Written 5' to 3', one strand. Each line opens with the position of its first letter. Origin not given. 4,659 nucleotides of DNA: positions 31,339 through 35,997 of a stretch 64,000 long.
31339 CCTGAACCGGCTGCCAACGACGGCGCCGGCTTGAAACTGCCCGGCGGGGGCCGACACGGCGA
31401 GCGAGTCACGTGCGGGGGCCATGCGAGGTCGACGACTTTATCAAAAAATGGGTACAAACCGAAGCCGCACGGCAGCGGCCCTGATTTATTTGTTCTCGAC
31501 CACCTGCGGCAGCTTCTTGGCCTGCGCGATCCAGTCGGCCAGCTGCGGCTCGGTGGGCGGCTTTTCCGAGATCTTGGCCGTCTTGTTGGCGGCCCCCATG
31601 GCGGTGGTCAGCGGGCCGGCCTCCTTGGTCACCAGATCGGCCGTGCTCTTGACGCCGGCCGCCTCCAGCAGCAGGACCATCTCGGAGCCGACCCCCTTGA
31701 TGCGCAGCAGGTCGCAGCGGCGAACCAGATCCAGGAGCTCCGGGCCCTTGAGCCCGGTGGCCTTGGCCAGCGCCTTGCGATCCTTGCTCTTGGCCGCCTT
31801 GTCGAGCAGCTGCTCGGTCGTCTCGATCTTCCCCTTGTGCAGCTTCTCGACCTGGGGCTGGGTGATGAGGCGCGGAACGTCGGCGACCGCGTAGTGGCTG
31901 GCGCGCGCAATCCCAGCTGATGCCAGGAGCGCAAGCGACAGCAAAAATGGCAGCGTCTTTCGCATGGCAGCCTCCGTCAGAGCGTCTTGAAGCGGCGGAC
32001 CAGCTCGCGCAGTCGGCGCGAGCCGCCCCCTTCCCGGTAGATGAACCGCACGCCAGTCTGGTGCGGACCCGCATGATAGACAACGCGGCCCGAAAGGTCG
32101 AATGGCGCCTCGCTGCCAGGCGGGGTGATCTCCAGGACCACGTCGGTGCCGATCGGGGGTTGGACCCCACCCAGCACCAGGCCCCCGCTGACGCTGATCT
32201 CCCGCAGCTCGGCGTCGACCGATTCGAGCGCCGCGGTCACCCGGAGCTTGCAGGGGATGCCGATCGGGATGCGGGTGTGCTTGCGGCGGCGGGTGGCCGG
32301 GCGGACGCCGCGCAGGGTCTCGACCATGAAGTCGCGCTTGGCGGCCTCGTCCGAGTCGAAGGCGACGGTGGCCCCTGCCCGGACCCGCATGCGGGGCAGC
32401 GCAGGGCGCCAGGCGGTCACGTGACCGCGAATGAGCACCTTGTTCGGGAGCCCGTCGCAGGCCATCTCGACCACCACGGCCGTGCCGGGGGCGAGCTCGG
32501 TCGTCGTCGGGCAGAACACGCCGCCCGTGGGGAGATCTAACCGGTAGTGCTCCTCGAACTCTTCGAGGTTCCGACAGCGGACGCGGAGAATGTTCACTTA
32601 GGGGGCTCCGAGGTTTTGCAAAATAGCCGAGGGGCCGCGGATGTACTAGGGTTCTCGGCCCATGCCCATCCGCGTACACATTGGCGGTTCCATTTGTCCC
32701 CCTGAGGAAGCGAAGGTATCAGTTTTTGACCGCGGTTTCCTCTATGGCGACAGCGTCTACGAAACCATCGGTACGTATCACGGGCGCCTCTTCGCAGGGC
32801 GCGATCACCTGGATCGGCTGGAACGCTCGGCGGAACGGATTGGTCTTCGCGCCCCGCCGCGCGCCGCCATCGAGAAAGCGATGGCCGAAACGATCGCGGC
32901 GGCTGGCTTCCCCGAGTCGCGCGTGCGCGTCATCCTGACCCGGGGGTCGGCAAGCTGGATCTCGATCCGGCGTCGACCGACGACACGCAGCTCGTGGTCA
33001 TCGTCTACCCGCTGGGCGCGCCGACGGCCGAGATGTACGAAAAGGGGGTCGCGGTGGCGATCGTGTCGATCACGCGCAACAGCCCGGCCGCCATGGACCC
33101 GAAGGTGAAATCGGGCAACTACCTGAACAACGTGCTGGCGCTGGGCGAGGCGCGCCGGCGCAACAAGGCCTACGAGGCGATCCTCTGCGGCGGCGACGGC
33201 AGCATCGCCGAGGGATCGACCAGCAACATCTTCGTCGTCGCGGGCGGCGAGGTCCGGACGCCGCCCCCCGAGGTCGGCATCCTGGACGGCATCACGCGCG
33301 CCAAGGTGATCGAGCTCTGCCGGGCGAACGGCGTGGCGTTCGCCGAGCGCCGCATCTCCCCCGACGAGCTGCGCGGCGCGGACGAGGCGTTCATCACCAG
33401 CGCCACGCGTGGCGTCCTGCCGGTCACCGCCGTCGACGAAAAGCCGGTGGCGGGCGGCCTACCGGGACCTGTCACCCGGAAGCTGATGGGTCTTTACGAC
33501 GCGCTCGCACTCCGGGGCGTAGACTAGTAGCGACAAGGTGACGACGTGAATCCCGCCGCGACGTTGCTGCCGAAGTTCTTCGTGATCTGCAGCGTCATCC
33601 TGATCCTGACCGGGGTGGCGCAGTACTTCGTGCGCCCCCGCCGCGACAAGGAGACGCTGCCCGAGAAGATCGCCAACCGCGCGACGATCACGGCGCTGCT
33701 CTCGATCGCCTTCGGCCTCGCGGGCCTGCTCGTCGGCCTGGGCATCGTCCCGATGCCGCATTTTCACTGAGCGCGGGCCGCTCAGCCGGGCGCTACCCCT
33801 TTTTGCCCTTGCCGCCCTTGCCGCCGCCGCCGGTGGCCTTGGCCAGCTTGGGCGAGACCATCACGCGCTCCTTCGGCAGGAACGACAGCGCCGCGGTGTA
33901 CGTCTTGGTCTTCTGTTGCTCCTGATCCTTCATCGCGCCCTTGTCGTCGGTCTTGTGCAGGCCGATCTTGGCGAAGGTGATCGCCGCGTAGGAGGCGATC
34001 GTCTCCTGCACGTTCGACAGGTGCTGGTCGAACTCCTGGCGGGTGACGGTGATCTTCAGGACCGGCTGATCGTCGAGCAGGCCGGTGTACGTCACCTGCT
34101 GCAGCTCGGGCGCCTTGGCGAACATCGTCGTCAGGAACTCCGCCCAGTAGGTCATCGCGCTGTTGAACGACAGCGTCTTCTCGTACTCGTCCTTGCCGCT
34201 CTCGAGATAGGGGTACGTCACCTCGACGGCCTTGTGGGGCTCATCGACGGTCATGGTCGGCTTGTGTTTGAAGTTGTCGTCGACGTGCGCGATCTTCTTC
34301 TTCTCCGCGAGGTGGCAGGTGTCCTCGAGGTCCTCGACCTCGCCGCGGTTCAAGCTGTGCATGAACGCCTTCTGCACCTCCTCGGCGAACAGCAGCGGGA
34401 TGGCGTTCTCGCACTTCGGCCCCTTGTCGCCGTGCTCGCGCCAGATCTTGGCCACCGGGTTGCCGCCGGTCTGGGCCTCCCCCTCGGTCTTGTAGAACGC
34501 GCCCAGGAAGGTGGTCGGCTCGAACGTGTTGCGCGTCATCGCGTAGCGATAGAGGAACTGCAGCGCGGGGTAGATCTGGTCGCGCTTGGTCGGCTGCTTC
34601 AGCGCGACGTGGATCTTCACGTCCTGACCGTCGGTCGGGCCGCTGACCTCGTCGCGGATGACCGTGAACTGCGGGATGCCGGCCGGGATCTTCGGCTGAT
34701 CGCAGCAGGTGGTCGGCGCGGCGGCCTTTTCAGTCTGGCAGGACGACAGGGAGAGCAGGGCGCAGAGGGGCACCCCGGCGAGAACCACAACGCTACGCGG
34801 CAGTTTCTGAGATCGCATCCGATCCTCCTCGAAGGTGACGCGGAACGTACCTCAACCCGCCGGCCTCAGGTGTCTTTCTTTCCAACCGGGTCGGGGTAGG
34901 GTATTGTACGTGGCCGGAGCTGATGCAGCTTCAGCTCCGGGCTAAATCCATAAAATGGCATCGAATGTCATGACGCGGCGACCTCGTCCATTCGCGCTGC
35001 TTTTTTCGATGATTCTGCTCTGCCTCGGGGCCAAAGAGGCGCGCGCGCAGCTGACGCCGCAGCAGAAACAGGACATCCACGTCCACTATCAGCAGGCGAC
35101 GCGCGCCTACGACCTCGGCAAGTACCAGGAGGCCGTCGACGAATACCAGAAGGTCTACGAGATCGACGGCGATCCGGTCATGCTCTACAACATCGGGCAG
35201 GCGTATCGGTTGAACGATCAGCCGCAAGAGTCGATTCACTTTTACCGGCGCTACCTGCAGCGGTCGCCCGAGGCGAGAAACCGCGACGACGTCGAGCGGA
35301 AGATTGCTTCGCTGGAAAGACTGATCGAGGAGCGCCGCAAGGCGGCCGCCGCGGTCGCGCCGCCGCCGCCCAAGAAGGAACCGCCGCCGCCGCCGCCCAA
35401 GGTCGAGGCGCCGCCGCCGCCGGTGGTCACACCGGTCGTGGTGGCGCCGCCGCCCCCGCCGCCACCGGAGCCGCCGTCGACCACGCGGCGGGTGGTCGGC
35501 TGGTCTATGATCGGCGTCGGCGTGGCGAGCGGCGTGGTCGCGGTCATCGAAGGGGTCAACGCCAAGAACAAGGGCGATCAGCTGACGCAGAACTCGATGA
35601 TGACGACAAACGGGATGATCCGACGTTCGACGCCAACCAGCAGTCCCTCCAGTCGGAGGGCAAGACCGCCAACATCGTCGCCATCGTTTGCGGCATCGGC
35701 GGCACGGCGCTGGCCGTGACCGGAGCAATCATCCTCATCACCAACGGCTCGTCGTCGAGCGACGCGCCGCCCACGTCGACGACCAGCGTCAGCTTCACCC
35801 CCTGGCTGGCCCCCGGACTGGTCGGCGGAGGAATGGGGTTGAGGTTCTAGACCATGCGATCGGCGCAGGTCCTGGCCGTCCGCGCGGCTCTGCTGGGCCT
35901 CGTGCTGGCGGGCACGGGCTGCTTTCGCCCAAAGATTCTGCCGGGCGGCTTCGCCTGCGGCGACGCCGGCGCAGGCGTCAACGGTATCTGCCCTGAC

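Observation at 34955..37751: Cassette 2: TPR/Pro-linker membrane anchor followed by two tandem Cys-rich lipoprotein paralogues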

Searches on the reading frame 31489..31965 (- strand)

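Call 74: search_protein_families(library=pfam, max_evalue=0.001, proteins=[window:31489-31965:-])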
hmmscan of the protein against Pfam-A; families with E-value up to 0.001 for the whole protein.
window:31489-31965:- (159 aa): 2 families
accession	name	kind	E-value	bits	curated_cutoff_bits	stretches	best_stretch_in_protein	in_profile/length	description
PF14229.12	DUF4332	-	8.7e-27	94.2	23.2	1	34-152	3-122/122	Domain of unknown function (DUF4332)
PF14520.12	HHH_5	-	7.5e-05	23.6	27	1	85-131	3-49/57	Helix-hairpin-helix domain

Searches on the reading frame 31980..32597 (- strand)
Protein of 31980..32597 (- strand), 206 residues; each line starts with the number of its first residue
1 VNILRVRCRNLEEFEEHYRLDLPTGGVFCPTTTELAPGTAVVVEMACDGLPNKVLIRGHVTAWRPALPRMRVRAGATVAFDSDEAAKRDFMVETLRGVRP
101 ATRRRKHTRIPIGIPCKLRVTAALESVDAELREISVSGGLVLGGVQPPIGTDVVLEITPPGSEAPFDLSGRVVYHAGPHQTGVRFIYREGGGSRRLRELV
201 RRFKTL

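Call 74: search_protein_families(library=pfam, max_evalue=0.001, proteins=[window:31980-32597:-])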
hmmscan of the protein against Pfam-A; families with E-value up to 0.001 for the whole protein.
window:31980-32597:- (206 aa): 1 family
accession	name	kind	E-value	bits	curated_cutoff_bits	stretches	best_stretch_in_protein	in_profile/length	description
PF07238.19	PilZ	-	5.4e-12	46.4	22.5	1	104-200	2-100/102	PilZ domain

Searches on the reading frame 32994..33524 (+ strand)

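Call 74: search_protein_families(library=pfam, max_evalue=0.001, proteins=[window:32994-33524:+])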
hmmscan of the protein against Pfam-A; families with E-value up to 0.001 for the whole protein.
window:32994-33524:+ (177 aa): 1 family
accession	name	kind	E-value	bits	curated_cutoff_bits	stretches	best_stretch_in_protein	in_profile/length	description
PF01063.24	Aminotran_4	-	4e-40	138.5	28.5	1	9-147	88-223/223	Amino-transferase class IV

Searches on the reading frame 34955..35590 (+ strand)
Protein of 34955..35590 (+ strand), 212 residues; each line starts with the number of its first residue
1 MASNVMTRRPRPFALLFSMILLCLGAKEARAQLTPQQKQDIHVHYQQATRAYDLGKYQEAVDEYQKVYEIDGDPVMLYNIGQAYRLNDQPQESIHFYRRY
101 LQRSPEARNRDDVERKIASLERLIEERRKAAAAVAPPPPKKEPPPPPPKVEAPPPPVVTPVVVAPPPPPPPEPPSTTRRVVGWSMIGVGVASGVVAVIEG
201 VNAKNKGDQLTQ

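Call 5: search_protein_families(library=pfam, max_evalue=1, proteins=[window:34955-35590:+])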
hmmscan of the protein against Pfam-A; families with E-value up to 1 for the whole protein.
window:34955-35590:+ (212 aa): 16 families
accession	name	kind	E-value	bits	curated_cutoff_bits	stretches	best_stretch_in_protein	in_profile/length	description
PF07719.23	TPR_2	-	1.4e-10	40.9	27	2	43-72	3-32/34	Tetratricopeptide repeat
PF00515.34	TPR_1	-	4.3e-08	33.1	27.8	2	77-105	4-32/34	Tetratricopeptide repeat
PF13181.12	TPR_8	-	1e-07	32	25.7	2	76-105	3-32/34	Tetratricopeptide repeat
PF13424.12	TPR_12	-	2.6e-06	27.9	30.1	3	52-103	14-74/77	Tetratricopeptide repeat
PF13432.12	TPR_16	-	5.7e-06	27.1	32.7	1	45-107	1-64/65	Tetratricopeptide repeat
PF13174.12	TPR_6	-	3.5e-05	24.6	26.3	1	77-106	3-32/33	Tetratricopeptide repeat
PF24575.1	TPR_Slam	-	0.00045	21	35.2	1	36-72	42-78/104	Surface lipoprotein assembly modifier, N-terminal TPR repeats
PF13428.12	TPR_14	-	0.00063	20.6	23.5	1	77-107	4-34/44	Tetratricopeptide repeat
PF13414.12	TPR_11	-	0.0015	18.7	26.8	1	52-84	5-38/42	TPR repeat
PF12895.13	ANAPC3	-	0.0033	18.1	27.2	1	29-66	42-81/82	Anaphase-promoting complex, cyclosome, subunit 3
PF19779.4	DUF6264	-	0.0062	17.2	31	1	127-198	29-92/183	Family of unknown function (DUF6264)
PF13176.12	TPR_7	-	0.0092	16.5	27.9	0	77-102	2-29/36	Tetratricopeptide repeat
PF13374.12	TPR_10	-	0.018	15.5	27.5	0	49-70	10-31/42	Tetratricopeptide repeat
PF23914.1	TPR_CcmH_CycH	-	0.024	14.9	42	1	27-69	107-149/158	Cytochrome c-type biogenesis protein H TPR domain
PF22696.2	Putative_PNPOx_2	-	0.11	13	27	1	39-80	74-115/129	Pyridoxamine 5'-phosphate oxidase-like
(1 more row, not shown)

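Call 6: search_protein_families(library=ncbifam, max_evalue=1, proteins=[window:34955-35590:+])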
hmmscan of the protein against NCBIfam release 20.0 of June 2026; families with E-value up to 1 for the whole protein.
window:34955-35590:+ (212 aa): 17 families
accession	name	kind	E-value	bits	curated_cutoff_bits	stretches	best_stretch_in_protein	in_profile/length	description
NF053607.1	CHU_0125_OmpA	equivalog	6.1e-06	25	620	1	44-106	22-85/639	CHU_0125 family OmpA-like outer membrane integrity protein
NF002725.1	PRK02603.1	equivalog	7.1e-05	22.9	143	1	36-106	30-104/173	photosystem I assembly protein Ycf3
TIGR03302.1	OM_YfiO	subfamily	0.00019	21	81.4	1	14-114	5-110/239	outer membrane protein assembly factor BamD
NF040959.1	MamA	equivalog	0.0002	20.9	200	1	33-107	31-104/204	magnetosome protein MamA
NF033762.1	social_mot_Tgl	equivalog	0.00065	19.1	225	1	19-105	12-97/252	social motility TPR repeat lipoprotein Tgl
NF047507.1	TPR_BatC_Lepto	exception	0.00094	18.7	175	1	38-108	55-130/214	TPR repeat-containing protein BatC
TIGR02917.1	PEP_TPR_lipo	equivalog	0.0058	14.5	312.2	1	29-106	691-768/899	XrtA/PEP-CTERM system TPR-repeat protein PrsT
TIGR02552.1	LcrH_SycD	equivalog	0.0098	15.6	104.8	1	52-120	63-132/136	SycD/LcrH family type III secretion system chaperone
NF052243.1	T4PFormProtSgmX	equivalog_domain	0.01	14.1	1800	1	53-98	15-61/1065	type IV pili formation protein SgmX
TIGR02795.1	tol_pal_ybgF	equivalog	0.014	16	90.1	1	35-115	33-117/119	tol-pal system protein YbgF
NF052400.1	M48_BAM_BepA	equivalog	0.026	13.3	570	1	33-124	333-425/483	beta-barrel assembly-enhancing protease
TIGR03939.1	PGA_TPR_OMP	equivalog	0.026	12.7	366.65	1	55-108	67-120/800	poly-beta-1,6 N-acetyl-D-glucosamine export porin PgaA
NF008520.0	PRK11447.1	equivalog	0.044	11.5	858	1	26-113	251-342/1157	cellulose synthase complex outer membrane protein BcsC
NF052415.1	T3SS_chap_SctY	equivalog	0.072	13.6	70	1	29-102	31-105/106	type III secretion apparatus assembly chaperone SctY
TIGR00990.1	3a0801s09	subfamily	0.084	11.5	757.25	1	36-88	394-448/615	mitochondrial import receptor subunit TOM70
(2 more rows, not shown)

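Call 75: search_protein_families(library=padloc, max_evalue=0.01, proteins=[window:34955-35590:+])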
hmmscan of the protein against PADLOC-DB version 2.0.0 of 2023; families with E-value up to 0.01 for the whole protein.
window:34955-35590:+ (212 aa): 1 family
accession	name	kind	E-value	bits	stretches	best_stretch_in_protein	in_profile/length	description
PDLC01169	TPR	-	0.0045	14.4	1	54-123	169-237/252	TPR repeats containing protein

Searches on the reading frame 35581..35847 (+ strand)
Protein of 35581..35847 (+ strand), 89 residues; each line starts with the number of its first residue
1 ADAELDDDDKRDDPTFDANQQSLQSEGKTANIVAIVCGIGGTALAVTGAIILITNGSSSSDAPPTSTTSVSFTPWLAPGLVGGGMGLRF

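Call 5: search_protein_families(library=pfam, max_evalue=1, proteins=[window:35581-35847:+])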
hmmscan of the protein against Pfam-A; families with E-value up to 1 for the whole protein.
window:35581-35847:+ (89 aa): 0 families

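Call 6: search_protein_families(library=ncbifam, max_evalue=1, proteins=[window:35581-35847:+])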
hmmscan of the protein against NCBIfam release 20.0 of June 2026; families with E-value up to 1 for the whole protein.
window:35581-35847:+ (89 aa): 2 families
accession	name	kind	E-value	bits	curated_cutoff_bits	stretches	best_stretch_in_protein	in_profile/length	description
NF053599.1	transp_MmpA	equivalog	0.058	12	210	1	30-85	147-205/543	MmpA family trehalose lipid delivery protein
NF052259.1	SCO2584_fam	equivalog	0.2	12.3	80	1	29-71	138-180/204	SCO2584 family spore wall biosynthesis protein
